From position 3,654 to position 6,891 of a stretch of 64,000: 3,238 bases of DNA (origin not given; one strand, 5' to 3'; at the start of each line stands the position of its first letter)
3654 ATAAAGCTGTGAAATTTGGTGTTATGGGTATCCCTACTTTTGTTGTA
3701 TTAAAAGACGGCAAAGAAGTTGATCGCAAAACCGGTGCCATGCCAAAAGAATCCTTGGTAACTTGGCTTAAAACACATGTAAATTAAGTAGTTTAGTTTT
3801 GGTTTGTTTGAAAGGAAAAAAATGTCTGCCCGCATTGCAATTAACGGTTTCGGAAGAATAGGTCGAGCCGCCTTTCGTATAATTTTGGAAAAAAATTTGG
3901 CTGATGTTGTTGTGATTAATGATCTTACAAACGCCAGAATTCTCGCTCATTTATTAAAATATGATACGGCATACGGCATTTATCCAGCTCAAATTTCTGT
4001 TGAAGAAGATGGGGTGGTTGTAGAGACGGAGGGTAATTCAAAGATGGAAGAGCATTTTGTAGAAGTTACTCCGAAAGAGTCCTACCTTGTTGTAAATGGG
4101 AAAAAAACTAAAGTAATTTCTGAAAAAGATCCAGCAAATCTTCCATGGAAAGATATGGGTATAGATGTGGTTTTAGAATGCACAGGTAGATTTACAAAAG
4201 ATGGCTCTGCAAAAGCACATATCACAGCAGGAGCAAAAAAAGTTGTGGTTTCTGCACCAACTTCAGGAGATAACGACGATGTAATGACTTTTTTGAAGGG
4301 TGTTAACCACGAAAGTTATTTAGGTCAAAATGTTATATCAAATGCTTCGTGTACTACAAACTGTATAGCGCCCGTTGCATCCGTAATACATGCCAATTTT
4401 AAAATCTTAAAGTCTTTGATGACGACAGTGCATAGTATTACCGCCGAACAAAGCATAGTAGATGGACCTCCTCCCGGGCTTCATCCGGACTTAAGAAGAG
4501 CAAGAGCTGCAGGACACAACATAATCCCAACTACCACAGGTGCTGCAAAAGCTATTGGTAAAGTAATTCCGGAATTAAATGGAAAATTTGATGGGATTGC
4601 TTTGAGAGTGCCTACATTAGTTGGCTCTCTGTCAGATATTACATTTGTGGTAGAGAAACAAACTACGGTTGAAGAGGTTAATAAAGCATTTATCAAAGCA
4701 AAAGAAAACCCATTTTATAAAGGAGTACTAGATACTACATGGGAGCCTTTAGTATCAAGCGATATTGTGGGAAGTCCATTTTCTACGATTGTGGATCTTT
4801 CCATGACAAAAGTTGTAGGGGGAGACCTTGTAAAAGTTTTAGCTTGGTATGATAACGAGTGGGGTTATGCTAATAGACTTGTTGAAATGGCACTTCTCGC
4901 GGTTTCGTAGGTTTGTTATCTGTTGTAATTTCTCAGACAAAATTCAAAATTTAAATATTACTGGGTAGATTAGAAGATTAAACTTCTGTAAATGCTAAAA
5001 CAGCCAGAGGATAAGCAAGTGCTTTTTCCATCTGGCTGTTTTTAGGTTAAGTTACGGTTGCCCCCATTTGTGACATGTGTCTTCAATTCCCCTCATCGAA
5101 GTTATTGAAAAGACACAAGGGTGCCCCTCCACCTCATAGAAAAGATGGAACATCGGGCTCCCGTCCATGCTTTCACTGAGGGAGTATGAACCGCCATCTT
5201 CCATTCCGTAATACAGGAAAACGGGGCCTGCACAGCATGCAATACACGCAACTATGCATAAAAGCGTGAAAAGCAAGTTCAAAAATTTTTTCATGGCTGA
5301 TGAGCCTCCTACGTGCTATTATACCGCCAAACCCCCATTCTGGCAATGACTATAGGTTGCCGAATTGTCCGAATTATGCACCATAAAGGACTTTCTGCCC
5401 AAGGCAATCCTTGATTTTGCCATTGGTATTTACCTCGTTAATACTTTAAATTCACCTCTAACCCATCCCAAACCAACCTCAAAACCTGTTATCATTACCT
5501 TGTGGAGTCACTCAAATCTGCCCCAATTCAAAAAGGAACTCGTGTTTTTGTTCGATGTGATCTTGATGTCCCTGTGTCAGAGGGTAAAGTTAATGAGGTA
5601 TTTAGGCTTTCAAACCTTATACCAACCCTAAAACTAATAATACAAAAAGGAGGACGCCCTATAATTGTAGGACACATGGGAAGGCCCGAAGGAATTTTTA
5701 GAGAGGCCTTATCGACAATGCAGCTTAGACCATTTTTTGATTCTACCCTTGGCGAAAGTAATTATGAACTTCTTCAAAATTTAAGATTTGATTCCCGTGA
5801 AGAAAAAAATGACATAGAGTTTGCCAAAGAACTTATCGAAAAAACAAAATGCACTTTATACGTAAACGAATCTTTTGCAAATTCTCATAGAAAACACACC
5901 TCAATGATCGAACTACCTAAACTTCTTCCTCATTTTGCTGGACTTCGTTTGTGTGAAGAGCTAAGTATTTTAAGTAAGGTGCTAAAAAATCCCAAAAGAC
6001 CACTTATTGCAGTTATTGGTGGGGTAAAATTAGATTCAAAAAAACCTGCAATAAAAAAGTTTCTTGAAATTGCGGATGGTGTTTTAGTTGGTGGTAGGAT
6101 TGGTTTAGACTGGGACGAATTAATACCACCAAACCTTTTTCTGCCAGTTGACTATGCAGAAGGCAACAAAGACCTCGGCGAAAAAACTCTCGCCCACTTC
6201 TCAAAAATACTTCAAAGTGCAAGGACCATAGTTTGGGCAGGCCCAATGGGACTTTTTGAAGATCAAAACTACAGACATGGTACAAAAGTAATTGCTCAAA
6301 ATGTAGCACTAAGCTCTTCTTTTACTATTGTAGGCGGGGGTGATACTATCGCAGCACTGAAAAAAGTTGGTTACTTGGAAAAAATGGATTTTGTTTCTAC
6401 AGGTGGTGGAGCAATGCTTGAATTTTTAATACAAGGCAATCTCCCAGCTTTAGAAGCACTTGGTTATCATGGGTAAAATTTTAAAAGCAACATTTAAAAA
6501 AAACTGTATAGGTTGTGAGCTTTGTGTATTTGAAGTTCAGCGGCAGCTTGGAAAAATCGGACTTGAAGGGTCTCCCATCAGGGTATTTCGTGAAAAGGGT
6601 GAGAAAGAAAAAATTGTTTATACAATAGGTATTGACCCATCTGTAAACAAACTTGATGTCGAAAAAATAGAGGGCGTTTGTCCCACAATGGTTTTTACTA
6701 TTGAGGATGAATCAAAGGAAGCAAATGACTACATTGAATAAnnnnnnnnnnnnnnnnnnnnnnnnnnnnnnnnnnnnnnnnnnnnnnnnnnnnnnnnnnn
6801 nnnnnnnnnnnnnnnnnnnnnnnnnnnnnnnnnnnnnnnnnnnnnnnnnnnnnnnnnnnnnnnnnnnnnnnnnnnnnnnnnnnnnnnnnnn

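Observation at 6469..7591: A ferredoxin plus a half-size AOR-family protein sits inside the gap-pgk-tpi glycolytic operon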

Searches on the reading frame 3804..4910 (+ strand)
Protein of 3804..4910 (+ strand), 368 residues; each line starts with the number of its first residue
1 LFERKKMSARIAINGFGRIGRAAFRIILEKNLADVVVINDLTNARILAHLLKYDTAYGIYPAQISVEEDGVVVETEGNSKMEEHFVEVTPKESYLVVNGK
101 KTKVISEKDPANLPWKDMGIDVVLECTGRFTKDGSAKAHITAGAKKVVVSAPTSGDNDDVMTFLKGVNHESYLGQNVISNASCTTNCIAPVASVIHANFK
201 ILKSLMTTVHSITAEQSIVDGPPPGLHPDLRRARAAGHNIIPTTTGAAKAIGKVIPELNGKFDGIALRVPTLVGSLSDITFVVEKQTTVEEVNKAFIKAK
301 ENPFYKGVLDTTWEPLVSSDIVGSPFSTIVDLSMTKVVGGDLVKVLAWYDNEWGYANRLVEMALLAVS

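Call 3: search_protein_families(library=pfam, proteins=[window:3804-4910:+], max_evalue=1)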
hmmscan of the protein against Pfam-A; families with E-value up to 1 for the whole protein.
window:3804-4910:+ (368 aa): 2 families
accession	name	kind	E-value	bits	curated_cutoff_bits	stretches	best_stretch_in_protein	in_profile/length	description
PF02800.25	Gp_dh_C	-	2e-57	193.7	24.4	1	188-349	1-158/158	Glyceraldehyde 3-phosphate dehydrogenase, C-terminal domain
PF00044.30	Gp_dh_N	-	1.4e-35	122.1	31.7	2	10-75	2-67/101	Glyceraldehyde 3-phosphate dehydrogenase, NAD binding domain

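Call 17: search_protein_families(library=ncbifam, proteins=[window:3804-4910:+], max_evalue=1)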
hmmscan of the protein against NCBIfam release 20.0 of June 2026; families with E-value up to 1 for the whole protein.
window:3804-4910:+ (368 aa): 14 families
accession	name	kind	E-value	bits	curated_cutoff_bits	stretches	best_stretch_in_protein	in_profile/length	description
TIGR01534.1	GAPDH-I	equivalog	2.3e-119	398.5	367.2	1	10-360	1-329/330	type I glyceraldehyde-3-phosphate dehydrogenase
NF005830.0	PRK07729.1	equivalog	2.4e-113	378.5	546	2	86-365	56-329/343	glyceraldehyde-3-phosphate dehydrogenase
NF005641.0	PRK07403.1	equivalog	3.8e-110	368.2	616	2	86-366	57-332/337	type I glyceraldehyde-3-phosphate dehydrogenase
NF033735.1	G3PDH_Arsen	exception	1.4e-102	343.5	450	2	87-363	54-323/323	ArsJ-associated glyceraldehyde-3-phosphate dehydrogenase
NF011954.0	PRK15425.1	equivalog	1e-96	323.9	662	2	88-362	58-325/331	glyceraldehyde-3-phosphate dehydrogenase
NF010058.0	PRK13535.1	equivalog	1e-93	314.1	539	1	8-364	2-331/339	erythrose-4-phosphate dehydrogenase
TIGR01532.1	E4PD_g-proteo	equivalog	1.6e-90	303.7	530.55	1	10-360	1-324/325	erythrose-4-phosphate dehydrogenase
NF006512.0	PRK08955.1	equivalog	1.4e-87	294.1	563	2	87-364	58-328/334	glyceraldehyde-3-phosphate dehydrogenase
NF006139.0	PRK08289.1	equivalog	2.9e-64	217.4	431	1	7-362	127-465/480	glyceraldehyde-3-phosphate dehydrogenase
NF003251.0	PRK04207.1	equivalog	2.7e-05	23.4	185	1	121-298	81-244/343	type II glyceraldehyde-3-phosphate dehydrogenase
NF011456.0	PRK14874.1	equivalog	0.00041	19.5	223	1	118-211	65-159/346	aspartate-semialdehyde dehydrogenase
TIGR01296.1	asd_B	equivalog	0.021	13.9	324.2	1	119-212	61-156/339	aspartate-semialdehyde dehydrogenase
TIGR00978.1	asd_EA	equivalog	0.053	12.6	301.2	1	236-316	189-281/342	aspartate-semialdehyde dehydrogenase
TIGR01546.1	GAPDH-II_archae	equivalog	0.12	11.5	232.9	1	156-296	108-238/333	phosphorylating glyceraldehyde-3-phosphate dehydrogenase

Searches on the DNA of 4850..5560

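Call 83: search_rna_families(source=window, start=4850, end=5560, threshold=evalue, max_evalue=1)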
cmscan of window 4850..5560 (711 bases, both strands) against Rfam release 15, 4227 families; matches with E-value up to 1: 1.
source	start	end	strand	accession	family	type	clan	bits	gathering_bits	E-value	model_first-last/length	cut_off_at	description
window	4916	5042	+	RF02728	HrrF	Gene; sRNA;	-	21.5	77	0.28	1-116/116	no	Haemophilus regulatory RNA responsive to iron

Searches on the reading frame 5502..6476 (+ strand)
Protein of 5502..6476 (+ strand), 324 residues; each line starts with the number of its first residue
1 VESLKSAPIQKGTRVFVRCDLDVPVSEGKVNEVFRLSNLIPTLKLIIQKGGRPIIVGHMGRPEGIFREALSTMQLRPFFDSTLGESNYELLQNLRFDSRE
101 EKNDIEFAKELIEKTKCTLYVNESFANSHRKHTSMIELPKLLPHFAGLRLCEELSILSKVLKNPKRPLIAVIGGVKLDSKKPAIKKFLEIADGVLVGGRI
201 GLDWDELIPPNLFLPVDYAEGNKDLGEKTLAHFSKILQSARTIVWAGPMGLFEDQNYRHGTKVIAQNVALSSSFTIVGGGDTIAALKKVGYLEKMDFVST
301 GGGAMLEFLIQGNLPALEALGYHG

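Call 3: search_protein_families(library=pfam, proteins=[window:5502-6476:+], max_evalue=1)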
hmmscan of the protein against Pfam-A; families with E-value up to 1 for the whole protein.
window:5502-6476:+ (324 aa): 1 family
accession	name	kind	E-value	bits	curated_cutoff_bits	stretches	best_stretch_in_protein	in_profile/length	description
PF00162.24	PGK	-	1.1e-77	262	27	3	223-309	288-376/379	Phosphoglycerate kinase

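Call 17: search_protein_families(library=ncbifam, proteins=[window:5502-6476:+], max_evalue=1)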
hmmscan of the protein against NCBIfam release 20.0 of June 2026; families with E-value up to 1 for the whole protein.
window:5502-6476:+ (324 aa): 1 family
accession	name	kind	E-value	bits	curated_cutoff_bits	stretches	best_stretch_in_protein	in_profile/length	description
NF010569.0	PRK13962.1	equivalog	1.1e-75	255.1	883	3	223-320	294-391/645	bifunctional phosphoglycerate kinase/triosephosphate isomerase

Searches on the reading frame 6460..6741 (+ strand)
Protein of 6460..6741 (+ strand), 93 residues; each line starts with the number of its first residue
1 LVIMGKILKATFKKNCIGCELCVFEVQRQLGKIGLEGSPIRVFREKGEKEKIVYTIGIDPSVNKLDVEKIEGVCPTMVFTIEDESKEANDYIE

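Call 3: search_protein_families(library=pfam, proteins=[window:6460-6741:+], max_evalue=1)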
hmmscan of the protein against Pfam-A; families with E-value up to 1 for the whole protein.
window:6460-6741:+ (93 aa): 3 families
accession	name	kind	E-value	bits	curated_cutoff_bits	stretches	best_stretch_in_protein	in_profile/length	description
PF14697.11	Fer4_21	-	0.052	14.1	35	1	10-23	35-48/59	4Fe-4S dicluster domain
PF00037.32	Fer4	-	0.077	13.3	21.1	1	15-23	7-15/24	4Fe-4S binding domain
PF12797.12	Fer4_2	-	0.39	11.3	24.5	1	14-24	8-18/22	4Fe-4S binding domain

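Call 16: find_homologous_proteins(query=window:6469-6741:+, max_evalue=0.001)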
Query window:6469-6741:+ (90 aa): 43 proteins with E <= 0.001 among 46 candidates.
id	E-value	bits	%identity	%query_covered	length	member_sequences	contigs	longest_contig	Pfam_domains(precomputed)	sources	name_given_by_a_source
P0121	2.2e-52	193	100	100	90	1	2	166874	-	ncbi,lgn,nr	ncbi:hypothetical protein HYV31_00415 [candidate division WWE3 bacterium]|nr:hypothetical protein [c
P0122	4.7e-46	172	89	100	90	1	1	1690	-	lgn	-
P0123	1.6e-38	148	75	98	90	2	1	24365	-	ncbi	-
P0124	5.4e-38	147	78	87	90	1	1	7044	-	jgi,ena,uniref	uniref:Ferredoxin n=1 Tax=candidate division WWE3 bacterium TaxID=2053526 RepID=A0A7C4Y2N3_UNCKA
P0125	2.4e-35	138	69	87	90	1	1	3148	-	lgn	-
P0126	9.6e-34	133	71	91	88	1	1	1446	-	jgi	jgi:hypothetical protein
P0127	1.3e-33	133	62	100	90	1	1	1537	-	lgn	-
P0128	2.7e-33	132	70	91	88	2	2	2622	-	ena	-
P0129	4.8e-33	131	63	99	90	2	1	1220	-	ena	-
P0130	7.3e-33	130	68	91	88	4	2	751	-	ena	-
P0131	7.8e-33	130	70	91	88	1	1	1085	-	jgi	jgi:hypothetical protein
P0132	1.3e-32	129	60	99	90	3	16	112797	-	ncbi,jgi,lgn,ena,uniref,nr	ncbi:hypothetical protein A2886_01400 [candidate division WWE3 bacterium RIFCSPHIGHO2_01_FULL_42_13]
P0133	4.2e-32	128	62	100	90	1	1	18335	-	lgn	-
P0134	5.5e-32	127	68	89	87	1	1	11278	-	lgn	-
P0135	1.4e-31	126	69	97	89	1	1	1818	-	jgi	jgi:NAD-dependent dihydropyrimidine dehydrogenase PreA subunit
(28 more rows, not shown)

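Call 17: search_protein_families(library=ncbifam, proteins=[window:6469-6741:+], max_evalue=1)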
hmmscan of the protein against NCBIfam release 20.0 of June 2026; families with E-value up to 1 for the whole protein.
window:6469-6741:+ (90 aa): 3 families
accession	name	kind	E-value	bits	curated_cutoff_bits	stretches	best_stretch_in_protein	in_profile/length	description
TIGR01971.1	NuoI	subfamily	0.072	12.7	113.05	1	10-57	41-82/121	NADH-quinone oxidoreductase, chain I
NF040864.1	HgcB_ferredoxin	equivalog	0.086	12.7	99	0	67-84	22-39/93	mercury methylation ferredoxin HgcB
NF004537.0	PRK05888.1-3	equivalog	0.19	11.2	163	1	12-81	69-135/204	NADH-quinone oxidoreductase subunit NuoI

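Call 65: predict_structure(alignment_id=A5)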
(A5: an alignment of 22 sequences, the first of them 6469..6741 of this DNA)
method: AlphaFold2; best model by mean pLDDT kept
length: 90 residues; sequences in the alignment: 22
mean_pLDDT: 55.5   pTM: 0.38
mean pLDDT of the five models: 55.5, 55.1, 53.8, 52.8, 52.5
residues with pLDDT >= 90: 0; 70-90: 0; 50-70: 73; < 50: 17
segments of 3 or more residues with pLDDT < 50: 31-34, 82-90
pLDDT, mean of each block of 10 residues (from residue 1): 54 58 61 55 61 59 56 56 39
secondary structure, 60 per line:
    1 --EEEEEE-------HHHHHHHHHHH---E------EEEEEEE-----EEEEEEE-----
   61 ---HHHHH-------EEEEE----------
elements in order: E3-8 H16-26 E37-43 E49-55 H64-68 E76-80

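Call 66: search_solved_structures(query=A5, max_evalue=10, show_alignments=3)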
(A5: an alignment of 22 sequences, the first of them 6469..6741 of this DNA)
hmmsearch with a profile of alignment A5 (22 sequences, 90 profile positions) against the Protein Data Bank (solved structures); distinct sequences matched with E-value up to 10: 15.
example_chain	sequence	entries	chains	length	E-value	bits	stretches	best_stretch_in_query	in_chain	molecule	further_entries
4nb4_A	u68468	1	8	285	0.13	15.7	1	28-73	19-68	Type II pantothenate kinase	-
8ys5_D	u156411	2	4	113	0.13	15.6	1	2-20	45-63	2-oxoglutarate:acceptor oxidoreductase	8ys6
2ews_A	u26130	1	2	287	0.18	15.2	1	29-73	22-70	Pantothenate kinase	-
6avp_A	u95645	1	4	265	0.22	14.9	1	29-73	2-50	Type II pantothenate kinase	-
6awg_A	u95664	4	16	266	0.22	14.9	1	29-73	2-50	Type II pantothenate kinase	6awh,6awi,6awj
6ebv_A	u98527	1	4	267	0.22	14.9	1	29-73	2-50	Type II pantothenate kinase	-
8e9g_I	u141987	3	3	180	0.23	14.9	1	11-21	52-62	NADH-quinone oxidoreductase subunit I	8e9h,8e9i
4m7x_A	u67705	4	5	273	0.23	14.8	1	29-73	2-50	Type II pantothenate kinase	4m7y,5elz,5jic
8c0z_C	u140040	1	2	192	0.37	14.2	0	6-21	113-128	Iron-sulfur cluster-binding protein potential subunit of aldehyde oxidoreductase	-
6x1o_B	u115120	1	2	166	0.64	13.4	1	10-41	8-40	Oxidoreductase, Fe-S subunit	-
6x6u_B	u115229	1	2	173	0.79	13.1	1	9-41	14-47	Oxidoreductase, Fe-S subunit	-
5zgb_C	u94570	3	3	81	4.7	10.6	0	8-22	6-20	PsaC | Photosystem I iron-sulfur center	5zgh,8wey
6fos_C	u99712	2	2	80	7.1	10.1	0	8-22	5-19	Photosystem I iron-sulfur center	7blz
7f4v_aC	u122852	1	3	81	7.9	9.9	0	8-22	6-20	Photosystem I iron-sulfur center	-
9e0j_K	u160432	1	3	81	9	9.7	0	8-22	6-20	Photosystem I iron-sulfur center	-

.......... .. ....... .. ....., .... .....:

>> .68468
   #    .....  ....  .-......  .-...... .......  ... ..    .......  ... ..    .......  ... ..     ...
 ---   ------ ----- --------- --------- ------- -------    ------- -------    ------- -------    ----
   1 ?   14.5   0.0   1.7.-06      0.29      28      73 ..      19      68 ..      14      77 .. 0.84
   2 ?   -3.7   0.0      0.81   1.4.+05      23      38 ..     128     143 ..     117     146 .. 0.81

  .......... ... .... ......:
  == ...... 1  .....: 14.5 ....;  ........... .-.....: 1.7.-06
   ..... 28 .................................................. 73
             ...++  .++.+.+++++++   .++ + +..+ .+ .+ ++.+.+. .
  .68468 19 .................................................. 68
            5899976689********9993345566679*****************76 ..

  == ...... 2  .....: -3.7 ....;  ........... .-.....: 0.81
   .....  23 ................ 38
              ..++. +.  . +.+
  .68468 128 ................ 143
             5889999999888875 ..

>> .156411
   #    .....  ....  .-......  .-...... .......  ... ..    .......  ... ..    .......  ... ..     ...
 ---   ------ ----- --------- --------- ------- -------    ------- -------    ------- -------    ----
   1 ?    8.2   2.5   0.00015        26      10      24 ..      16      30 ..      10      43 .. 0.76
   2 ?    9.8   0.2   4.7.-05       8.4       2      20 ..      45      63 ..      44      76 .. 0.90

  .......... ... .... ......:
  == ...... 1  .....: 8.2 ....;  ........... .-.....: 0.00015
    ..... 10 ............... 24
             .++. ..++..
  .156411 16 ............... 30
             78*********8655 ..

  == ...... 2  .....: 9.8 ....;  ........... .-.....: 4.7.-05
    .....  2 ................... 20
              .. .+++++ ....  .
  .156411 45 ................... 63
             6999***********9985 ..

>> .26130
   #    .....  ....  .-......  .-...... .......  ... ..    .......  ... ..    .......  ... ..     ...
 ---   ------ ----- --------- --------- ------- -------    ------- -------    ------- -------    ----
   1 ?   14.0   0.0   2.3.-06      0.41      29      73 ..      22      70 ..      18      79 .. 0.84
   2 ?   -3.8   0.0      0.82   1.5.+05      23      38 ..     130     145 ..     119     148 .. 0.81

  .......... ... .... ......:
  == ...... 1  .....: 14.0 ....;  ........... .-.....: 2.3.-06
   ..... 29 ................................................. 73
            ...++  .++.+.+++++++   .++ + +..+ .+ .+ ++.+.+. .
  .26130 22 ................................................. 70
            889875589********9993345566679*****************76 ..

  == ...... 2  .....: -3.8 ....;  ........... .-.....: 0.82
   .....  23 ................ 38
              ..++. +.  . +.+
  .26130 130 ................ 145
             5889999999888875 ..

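Call 68: fold_search(model_id=the predicted structure, library=pdb)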
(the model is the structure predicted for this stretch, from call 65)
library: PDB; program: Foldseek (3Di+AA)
matches with E <= 10: 741; with E <= 0.001: 0
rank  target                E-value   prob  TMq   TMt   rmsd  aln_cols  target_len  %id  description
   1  6zv9_A                5.8e-02  0.93  0.46  0.29   4.1        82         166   12  Terbium(III)-bound de novo TIM barrel-ferredoxin fold fusion dimer with 4-glutamate binding site and tryptophan antenn (released 2020-11-25)
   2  2mtl_MODEL_1_A        5.8e-02  0.89  0.48  0.48   6.7        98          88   12  Solution NMR Structure of De novo designed FR55, Northeast Structural Genomics Consortium (NESG) Target OR109 (released 2014-10-29)
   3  6wxp_B                7.5e-02  0.94  0.50  0.31   3.5        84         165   12  De novo TIM barrel-ferredoxin fold fusion homodimer with 4-glutamate centre TFD-EE (released 2020-11-25)
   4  2kl8_MODEL_1_A        7.5e-02  0.93  0.48  0.50   4.2        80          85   15  Solution NMR Structure of de novo designed ferredoxin-like fold protein, Northeast Structural Genomics Consort (released 2009-07-28)
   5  4rjv_B                1.0e-01  0.85  0.45  0.48   4.3        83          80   11  Crystal Structure of a De Novo Designed Ferredoxin Fold, Northeast Structural Genomics Consortium (NESG) Target OR461 (released 2014-10-22)
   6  4oj3_B                1.0e-01  0.60  0.37  0.36   5.2        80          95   16  The crystal structure of V84P mutant of S. solfataricus Acylphosphatase (released 2014-06-04)
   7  6wxp_A                1.2e-01  0.85  0.47  0.29   3.7        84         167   12  De novo TIM barrel-ferredoxin fold fusion homodimer with 4-glutamate centre TFD-EE (released 2020-11-25)
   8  4pww                  1.2e-01  0.89  0.52  0.55   4.5        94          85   11  Crystal Structure of Engineered Protein. Northeast Structural Genomics Consortium Target OR494. (released 2014-04-09)
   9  2cz4_C                1.2e-01  0.57  0.39  0.38   5.7        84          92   18  Crystal structure of a putative PII-like signaling protein (TTHA0516) from Thermus thermophilus HB8 (released 2006-01-10)
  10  1hwu_F                1.3e-01  0.92  0.52  0.51   3.3        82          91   15  STRUCTURE OF PII PROTEIN FROM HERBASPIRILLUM SEROPEDICAE (released 2003-06-17)
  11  7bfc_A                1.3e-01  0.75  0.43  0.45   5.2        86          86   17  Circular permutant of ribosomal protein S6, P54-55 truncated, (released 2022-07-13)
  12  1ul3_D                1.4e-01  0.77  0.45  0.43   4.8        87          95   17  Crystal Structure of PII from Synechocystis sp. PCC 6803 (released 2003-12-16)
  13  6wxp_D                1.4e-01  0.77  0.44  0.28   4.3        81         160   12  De novo TIM barrel-ferredoxin fold fusion homodimer with 4-glutamate centre TFD-EE (released 2020-11-25)
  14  9qul                  1.5e-01  0.85  0.49  0.30   3.6        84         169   13  Zn(II)-bound de novo protein scaffold TFD-EH T87E (released 2025-11-19)
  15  9quo                  1.5e-01  0.85  0.49  0.29   3.6        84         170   13  Co(II)-bound de novo protein scaffold TFD-EH T87E (released 2025-11-19)
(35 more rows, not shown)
